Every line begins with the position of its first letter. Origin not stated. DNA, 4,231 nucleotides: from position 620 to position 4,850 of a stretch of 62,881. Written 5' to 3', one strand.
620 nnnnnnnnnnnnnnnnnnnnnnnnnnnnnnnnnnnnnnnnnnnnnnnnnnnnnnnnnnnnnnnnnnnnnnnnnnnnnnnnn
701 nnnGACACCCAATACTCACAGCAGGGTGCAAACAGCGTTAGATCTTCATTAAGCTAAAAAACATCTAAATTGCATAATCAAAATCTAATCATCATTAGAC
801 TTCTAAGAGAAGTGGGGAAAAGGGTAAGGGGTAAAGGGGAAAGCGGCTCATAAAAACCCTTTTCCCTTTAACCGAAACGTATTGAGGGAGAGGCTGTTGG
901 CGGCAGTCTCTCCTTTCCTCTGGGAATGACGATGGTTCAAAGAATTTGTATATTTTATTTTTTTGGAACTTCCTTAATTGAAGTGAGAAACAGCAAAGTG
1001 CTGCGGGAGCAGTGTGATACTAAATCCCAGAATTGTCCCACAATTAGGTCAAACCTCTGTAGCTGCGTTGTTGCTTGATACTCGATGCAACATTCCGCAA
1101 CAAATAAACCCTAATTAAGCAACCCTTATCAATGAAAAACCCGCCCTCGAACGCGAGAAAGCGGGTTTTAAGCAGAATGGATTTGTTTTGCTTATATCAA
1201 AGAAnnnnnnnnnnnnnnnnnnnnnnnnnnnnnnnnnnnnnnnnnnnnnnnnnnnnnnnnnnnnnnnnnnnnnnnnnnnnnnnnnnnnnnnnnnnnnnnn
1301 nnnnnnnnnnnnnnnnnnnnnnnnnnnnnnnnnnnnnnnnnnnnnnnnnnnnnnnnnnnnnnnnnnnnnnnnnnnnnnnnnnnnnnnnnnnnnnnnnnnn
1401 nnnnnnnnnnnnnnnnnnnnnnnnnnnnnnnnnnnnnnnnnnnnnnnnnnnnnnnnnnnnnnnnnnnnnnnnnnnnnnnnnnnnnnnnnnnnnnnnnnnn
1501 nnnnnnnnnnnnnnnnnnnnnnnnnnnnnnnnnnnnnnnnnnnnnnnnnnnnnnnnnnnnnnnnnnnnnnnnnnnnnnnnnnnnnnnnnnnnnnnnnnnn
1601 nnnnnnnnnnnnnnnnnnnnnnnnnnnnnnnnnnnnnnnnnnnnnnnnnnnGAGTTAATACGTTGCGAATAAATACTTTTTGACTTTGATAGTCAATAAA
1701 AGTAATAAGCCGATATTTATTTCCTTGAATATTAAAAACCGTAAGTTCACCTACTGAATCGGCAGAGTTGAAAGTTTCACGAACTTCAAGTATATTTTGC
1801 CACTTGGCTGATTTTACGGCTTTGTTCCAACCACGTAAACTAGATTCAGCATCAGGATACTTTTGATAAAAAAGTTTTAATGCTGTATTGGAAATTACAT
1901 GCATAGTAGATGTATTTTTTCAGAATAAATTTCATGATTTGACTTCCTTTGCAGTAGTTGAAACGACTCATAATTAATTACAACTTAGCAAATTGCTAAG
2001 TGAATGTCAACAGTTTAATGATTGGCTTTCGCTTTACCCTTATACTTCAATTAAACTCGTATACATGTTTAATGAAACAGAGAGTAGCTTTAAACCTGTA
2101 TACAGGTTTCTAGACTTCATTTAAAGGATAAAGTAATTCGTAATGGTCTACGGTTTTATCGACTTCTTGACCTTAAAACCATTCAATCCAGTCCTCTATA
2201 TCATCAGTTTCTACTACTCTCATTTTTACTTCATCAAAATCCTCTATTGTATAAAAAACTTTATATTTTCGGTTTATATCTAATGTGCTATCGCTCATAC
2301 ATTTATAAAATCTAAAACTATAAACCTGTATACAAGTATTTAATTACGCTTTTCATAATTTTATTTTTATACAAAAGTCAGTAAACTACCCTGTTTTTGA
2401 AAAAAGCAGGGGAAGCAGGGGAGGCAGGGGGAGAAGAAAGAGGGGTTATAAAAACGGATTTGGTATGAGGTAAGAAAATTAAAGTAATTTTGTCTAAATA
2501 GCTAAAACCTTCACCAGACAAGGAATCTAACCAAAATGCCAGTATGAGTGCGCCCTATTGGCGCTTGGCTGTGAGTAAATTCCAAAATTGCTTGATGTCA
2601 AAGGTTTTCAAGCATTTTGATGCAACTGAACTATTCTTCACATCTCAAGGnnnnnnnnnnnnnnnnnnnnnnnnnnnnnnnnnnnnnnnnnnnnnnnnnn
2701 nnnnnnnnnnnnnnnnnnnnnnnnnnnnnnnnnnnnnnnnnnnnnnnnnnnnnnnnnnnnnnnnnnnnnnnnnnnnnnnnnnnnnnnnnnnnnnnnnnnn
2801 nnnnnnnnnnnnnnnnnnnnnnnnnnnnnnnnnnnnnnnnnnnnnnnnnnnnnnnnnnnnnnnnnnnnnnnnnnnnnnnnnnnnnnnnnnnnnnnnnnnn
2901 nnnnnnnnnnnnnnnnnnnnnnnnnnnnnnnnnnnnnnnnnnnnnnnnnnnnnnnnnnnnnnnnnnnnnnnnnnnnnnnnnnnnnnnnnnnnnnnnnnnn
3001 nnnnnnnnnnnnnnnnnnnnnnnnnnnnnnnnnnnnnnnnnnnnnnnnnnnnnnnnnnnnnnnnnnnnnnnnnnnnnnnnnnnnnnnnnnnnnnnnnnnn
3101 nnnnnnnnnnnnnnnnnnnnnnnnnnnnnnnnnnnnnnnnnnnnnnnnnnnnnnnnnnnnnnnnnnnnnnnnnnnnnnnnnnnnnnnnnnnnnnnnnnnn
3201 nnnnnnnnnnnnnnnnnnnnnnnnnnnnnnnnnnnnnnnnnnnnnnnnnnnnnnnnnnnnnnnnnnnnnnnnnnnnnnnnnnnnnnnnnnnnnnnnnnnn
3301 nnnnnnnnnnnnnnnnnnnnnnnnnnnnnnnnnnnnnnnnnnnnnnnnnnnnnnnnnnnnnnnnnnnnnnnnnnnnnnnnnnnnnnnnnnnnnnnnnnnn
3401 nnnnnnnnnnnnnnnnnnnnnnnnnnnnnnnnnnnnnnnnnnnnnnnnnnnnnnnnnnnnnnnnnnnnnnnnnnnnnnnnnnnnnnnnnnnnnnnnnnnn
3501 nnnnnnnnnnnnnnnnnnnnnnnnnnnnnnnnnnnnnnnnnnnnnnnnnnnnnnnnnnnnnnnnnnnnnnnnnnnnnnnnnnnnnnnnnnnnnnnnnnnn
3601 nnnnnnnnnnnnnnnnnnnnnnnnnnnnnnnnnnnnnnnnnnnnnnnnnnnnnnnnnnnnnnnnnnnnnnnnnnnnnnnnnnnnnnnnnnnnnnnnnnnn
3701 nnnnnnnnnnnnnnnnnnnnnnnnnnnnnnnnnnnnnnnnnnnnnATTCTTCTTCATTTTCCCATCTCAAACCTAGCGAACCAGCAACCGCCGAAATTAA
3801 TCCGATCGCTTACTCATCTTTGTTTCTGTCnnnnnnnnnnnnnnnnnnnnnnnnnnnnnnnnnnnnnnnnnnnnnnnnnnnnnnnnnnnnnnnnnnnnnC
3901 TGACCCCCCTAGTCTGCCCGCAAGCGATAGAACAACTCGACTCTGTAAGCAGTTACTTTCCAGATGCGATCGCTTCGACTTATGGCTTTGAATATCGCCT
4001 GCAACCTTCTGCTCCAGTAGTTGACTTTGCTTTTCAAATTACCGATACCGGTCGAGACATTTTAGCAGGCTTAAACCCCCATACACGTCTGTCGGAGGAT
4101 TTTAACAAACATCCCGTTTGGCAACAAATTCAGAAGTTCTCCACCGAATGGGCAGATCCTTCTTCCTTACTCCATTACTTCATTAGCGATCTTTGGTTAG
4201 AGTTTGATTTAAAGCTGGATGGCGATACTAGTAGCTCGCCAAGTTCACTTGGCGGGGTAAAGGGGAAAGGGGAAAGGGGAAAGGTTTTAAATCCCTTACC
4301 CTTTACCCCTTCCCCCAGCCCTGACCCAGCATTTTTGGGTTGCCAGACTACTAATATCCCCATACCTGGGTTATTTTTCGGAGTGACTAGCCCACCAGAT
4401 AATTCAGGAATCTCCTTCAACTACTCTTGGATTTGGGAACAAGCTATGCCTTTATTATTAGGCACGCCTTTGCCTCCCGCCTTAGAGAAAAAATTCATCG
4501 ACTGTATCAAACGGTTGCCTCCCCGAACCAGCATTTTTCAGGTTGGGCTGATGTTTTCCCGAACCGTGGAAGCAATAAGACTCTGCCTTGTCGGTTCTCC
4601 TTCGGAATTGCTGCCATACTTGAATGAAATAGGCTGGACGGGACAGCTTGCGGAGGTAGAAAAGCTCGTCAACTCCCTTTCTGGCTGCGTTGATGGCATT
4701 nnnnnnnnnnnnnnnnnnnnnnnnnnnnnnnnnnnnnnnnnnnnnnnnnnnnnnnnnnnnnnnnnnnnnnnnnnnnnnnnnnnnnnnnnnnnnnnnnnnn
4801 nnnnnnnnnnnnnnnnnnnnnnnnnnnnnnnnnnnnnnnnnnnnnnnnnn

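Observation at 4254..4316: Hairpin-forming small dispersed repeat inserted in-frame into a protein-coding gene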

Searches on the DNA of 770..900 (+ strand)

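Call 78: search_dna_similar(query=window:770-900:+, collection=plasmids, mode=distant, max_evalue=0.01, max_rows=12)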
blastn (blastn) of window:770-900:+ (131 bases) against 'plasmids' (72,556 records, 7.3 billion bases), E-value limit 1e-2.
Records with a match: 8; places in all: 15; records where one place covers at least 80% of the query: 0.
Best place of each record, by identity: 80-90% 7; 60-80% 1.
By first word of the organism name: Nostoc 8.
By predicted mobility (MOB-suite, as given by PLSDB): non-mobilizable 5; conjugative 3.
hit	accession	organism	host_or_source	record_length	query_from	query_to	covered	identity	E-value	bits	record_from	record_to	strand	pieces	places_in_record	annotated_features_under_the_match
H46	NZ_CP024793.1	Nostoc flagelliforme CCNUN1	cell culture,desert soil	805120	24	105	63%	84.5%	3e-14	84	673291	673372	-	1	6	none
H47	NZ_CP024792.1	Nostoc flagelliforme CCNUN1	cell culture,desert soil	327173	25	103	60%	83.5%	4e-13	82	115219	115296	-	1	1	none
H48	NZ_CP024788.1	Nostoc flagelliforme CCNUN1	cell culture,desert soil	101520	27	103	59%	83.1%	5e-12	78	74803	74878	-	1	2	none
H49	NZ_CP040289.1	Nostoc sp. C057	Phaeoceros,pure culture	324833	18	74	44%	82.5%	2e-5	55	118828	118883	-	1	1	hypothetical protein (x2)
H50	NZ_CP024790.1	Nostoc flagelliforme CCNUN1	cell culture,desert soil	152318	44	104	47%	77.0%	8e-3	47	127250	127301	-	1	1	hypothetical protein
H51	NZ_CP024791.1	Nostoc flagelliforme CCNUN1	cell culture,desert soil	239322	46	100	42%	81.8%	2e-4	52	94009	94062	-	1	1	none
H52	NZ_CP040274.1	Nostoc sp. C052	Blasia pusilla,pure culture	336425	45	100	43%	80.3%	7e-4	51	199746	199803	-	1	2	none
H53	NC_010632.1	Nostoc punctiforme PCC 73102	-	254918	25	69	34%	86.7%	2e-5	55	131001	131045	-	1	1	none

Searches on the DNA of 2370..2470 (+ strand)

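Call 79: search_dna_similar(query=window:2370-2470:+, collection=plasmids, mode=distant, max_evalue=0.01, max_rows=12)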
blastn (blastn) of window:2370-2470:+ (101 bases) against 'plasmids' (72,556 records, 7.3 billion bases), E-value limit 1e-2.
Records with a match: 12; places in all: 14; records where one place covers at least 80% of the query: 0.
Best place of each record, by identity: >=99% 1; 95-99% 3; 90-95% 6; 80-90% 2.
By first word of the organism name: Nostoc 9; Sphaerospermopsis 1; Aphanizomenonaceae 1; Brasilonema 1.
By predicted mobility (MOB-suite, as given by PLSDB): non-mobilizable 7; mobilizable 3; conjugative 2.
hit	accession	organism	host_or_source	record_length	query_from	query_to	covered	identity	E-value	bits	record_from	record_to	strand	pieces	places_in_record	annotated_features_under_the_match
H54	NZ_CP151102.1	Nostoc sp. UHCC 0302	isolated culture,lake sediment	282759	35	72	38%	92.1%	1e-4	53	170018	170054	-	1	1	none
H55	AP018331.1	Nostoc commune HK-02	-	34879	37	72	36%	94.4%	4e-5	54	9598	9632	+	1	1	none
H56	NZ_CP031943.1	Nostoc sphaeroides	whole organism,water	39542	37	72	36%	94.4%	4e-5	54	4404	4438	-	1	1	none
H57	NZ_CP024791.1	Nostoc flagelliforme CCNUN1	cell culture,desert soil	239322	37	72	36%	91.7%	2e-3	49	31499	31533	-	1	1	none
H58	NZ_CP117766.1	Nostoc sp. UHCC 0926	whole organism,lichen surface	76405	36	69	34%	97.1%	3e-6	58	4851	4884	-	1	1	four helix bundle protein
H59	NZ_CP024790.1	Nostoc flagelliforme CCNUN1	cell culture,desert soil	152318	37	70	34%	97.1%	4e-5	55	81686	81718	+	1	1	none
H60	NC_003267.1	Nostoc sp. PCC 7120 = FACHB-418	-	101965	35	70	36%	88.9%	2e-3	48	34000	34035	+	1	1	mobF: MobF family relaxase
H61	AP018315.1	Sphaerospermopsis kisseleviana NIES-73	-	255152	35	69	35%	88.6%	6e-3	46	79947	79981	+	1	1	none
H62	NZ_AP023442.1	Nostoc sp. MS1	-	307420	36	67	32%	93.8%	5e-4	50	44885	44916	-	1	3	none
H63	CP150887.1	Aphanizomenonaceae cyanobacterium TIOX110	-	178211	29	61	33%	90.9%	6e-3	47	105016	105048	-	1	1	none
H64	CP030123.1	Brasilonema octagenarum UFV-E1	Eucalyptus grandis,mixed culture,leaves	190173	37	65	29%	96.6%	2e-3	49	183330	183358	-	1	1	none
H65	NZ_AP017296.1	Nostoc sp. NIES-3756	-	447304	37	61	25%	100.0%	6e-3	46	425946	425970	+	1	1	hypothetical protein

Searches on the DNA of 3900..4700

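Call 77: search_rna_families(source=window, start=3900, end=4700, threshold=evalue, max_evalue=1)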
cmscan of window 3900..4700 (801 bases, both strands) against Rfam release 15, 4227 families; matches with E-value up to 1: 37.
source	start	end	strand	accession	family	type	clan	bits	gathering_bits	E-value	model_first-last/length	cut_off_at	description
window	4253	4323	-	RF03964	mir-H1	Gene; miRNA;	-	31.2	97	0.0048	1-85/85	no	mir-H1 microRNA precursor family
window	4262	4316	-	RF03946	mir-3132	Gene; miRNA;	-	30.5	84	0.0039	1-75/75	no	mir-3132 microRNA precursor family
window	4258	4328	-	RF00772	mir-328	Gene; miRNA;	-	29.1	70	0.009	1-75/75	no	mir-328 microRNA precursor family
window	4253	4318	+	RF00772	mir-328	Gene; miRNA;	-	28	70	0.016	1-75/75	no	mir-328 microRNA precursor family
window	4250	4330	-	RF03829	mir-1257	Gene; miRNA;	-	27.7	50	0.011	1-118/118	no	mir-1257 microRNA precursor family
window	4253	4323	+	RF03964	mir-H1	Gene; miRNA;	-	27.5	97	0.034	1-85/85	no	mir-H1 microRNA precursor family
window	4250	4321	-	RF00942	mir-1224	Gene; miRNA;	-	26.9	105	0.017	1-86/86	no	mir-1224 microRNA precursor family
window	4251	4320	+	RF03946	mir-3132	Gene; miRNA;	-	26.9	84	0.027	1-75/75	no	mir-3132 microRNA precursor family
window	4255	4321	+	RF00707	mir-197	Gene; miRNA;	-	26.8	74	0.033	1-75/75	no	mir-197 microRNA precursor family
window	4250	4327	-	RF03792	MIR6462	Gene; miRNA;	-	26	96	0.035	1-119/119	no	MIR6462 microRNA precursor family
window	4261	4317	-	RF03629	mir-641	Gene; miRNA;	-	25.7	100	0.019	1-98/98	no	mir-641 microRNA precursor family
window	4237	4340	-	RF03458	mir-766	Gene; miRNA;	-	25.4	110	0.0028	1-108/108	no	mir-766 microRNA precursor family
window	4260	4318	+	RF00806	mir-350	Gene; miRNA;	-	25.4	60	0.013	1-87/87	no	mir-350 microRNA precursor family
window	4247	4334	-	RF04164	MIR1507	Gene; miRNA;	-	24.4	73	0.0047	1-107/107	no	MIR1507 microRNA precursor family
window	4250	4321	+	RF03792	MIR6462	Gene; miRNA;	-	24.3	96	0.087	1-119/119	no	MIR6462 microRNA precursor family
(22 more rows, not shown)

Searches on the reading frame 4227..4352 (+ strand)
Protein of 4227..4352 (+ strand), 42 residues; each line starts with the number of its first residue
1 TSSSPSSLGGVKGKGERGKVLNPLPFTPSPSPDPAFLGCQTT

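Call 73: search_protein_representatives(protein=window:4227-4352:+)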
Query: 42 residues. Proteins with E-value up to 0.001 (for the whole library): 20; up to 1e-10: 2; up to 1e-30: 0. The best 20 are listed.
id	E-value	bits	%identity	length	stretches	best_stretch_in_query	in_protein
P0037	8.7e-13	62.8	90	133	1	1-42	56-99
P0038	9.5e-11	56.5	83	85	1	1-42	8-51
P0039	1.9e-08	49.4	71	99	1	1-42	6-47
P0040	3.1e-08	48.8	79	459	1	1-42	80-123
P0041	3.7e-08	48.6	70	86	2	2-38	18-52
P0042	4.6e-08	48.3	76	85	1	1-42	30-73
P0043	5.5e-08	48.0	71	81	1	2-42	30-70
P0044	5.9e-08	47.9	76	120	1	1-42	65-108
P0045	7.0e-08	47.7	74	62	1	5-42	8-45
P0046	3.9e-07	45.4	78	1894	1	2-42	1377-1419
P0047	7.1e-07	44.6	78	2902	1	2-42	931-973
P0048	7.8e-07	44.5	78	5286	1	3-42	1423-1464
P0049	4.9e-06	42.0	79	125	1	2-34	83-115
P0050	6.3e-06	41.7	71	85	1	2-42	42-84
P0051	7.1e-05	38.4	74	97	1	9-42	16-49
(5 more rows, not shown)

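Call 75: search_protein_families(library=pfam, proteins=[P0040, P0046, P0047], max_evalue=0.00001)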
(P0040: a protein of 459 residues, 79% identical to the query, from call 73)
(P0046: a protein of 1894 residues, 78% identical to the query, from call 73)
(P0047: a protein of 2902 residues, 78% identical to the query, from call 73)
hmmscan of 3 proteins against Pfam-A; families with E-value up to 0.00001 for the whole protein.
P0040 (459 aa): 0 families

P0046 (1894 aa): 15 families
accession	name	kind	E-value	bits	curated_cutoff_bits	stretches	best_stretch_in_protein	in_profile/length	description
PF00109.32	ketoacyl-synt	-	3.4e-99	332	20.8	1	37-283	2-252/252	Beta-ketoacyl synthase, N-terminal domain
PF00698.26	Acyl_transf_1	-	3.9e-84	283.3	32.7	1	555-865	1-311/319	Acyl transferase domain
PF08659.16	KR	-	7.3e-70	235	22.6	1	1501-1679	1-180/180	KR domain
PF02801.28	Ketoacyl-synt_C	-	7.8e-48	161.8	20.8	1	291-408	1-118/119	Beta-ketoacyl synthase, C-terminal domain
PF14765.12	PS-DH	-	6.6e-38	130.3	23.7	1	1051-1207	6-164/166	Polyketide synthase dehydratase N-terminal domain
PF21089.3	PKS_DH_N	-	9.4e-24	83.8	27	1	915-1019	2-103/103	Polyketide synthase dehydratase domain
PF16197.11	KAsynt_C_assoc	-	2.6e-16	60.4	33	1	412-520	2-107/111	Ketoacyl-synthetase C-terminal extension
PF22621.2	CurL-like_PKS_C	-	2.6e-15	56.6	27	1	474-535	1-64/64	CurL-like, PKS C-terminal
PF00106.31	adh_short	-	5.6e-15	55.8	26.6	1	1503-1660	3-161/195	short chain dehydrogenase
PF00550.31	PP-binding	-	2.9e-11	43.9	20.8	1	1789-1849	5-65/67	Phosphopantetheine attachment site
PF13561.12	adh_short_C2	-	9.5e-11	42.2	27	1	1510-1661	6-156/236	Enoyl-(Acyl carrier protein) reductase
PF23297.2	ACP_SdgA_C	-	1.5e-10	41.5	27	1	1780-1859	8-87/95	Highly reducing polyketide synthase sdgA, C-terminal ACP domain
PF22336.2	RhiE-like_linker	-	4.2e-09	36.7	27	1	478-540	2-65/67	RhiE-like, KS-MAT linker domain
PF21394.3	Beta-ketacyl_N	-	2.8e-07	30.7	26.9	1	1242-1314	5-79/170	Beta-ketoacyl synthase-like, N-terminal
PF00108.29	Thiolase_N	-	1.4e-06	28.3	26.4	1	191-235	69-115/260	Thiolase, N-terminal domain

P0047 (2902 aa): 14 families
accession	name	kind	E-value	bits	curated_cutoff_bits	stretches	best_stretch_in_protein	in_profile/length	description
PF00109.32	ketoacyl-synt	-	2.9e-192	636.9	20.8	2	1082-1333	2-252/252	Beta-ketoacyl synthase, N-terminal domain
PF00698.26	Acyl_transf_1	-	1.8e-120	402.7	32.7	2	1616-1935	2-317/319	Acyl transferase domain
PF02801.28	Ketoacyl-synt_C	-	1.8e-82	273.6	20.8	2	1341-1458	1-118/119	Beta-ketoacyl synthase, C-terminal domain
PF08659.16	KR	-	2.1e-69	233.5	22.6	1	2504-2681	1-180/180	KR domain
PF22621.2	CurL-like_PKS_C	-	6.8e-42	141.7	27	2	1534-1597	1-64/64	CurL-like, PKS C-terminal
PF14765.12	PS-DH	-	3e-39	134.6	23.7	1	2103-2261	2-164/166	Polyketide synthase dehydratase N-terminal domain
PF22336.2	RhiE-like_linker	-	3.3e-29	101.1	27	2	1537-1599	1-62/67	RhiE-like, KS-MAT linker domain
PF00550.31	PP-binding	-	1.9e-26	92.5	20.8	2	2784-2850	2-67/67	Phosphopantetheine attachment site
PF16197.11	KAsynt_C_assoc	-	4.9e-26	91.8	33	2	394-516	2-107/111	Ketoacyl-synthetase C-terminal extension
PF21089.3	PKS_DH_N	-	1.9e-25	89.2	27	1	1979-2080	1-102/103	Polyketide synthase dehydratase domain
PF00106.31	adh_short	-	1.3e-13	51.3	26.6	1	2507-2662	4-161/195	short chain dehydrogenase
PF23297.2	ACP_SdgA_C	-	2.7e-11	43.9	27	0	2785-2854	15-83/95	Highly reducing polyketide synthase sdgA, C-terminal ACP domain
PF00108.29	Thiolase_N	-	2.7e-07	30.7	26.4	0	1231-1283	59-113/260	Thiolase, N-terminal domain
PF21394.3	Beta-ketacyl_N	-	3.5e-07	30.4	26.9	1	2296-2393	3-104/170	Beta-ketoacyl synthase-like, N-terminal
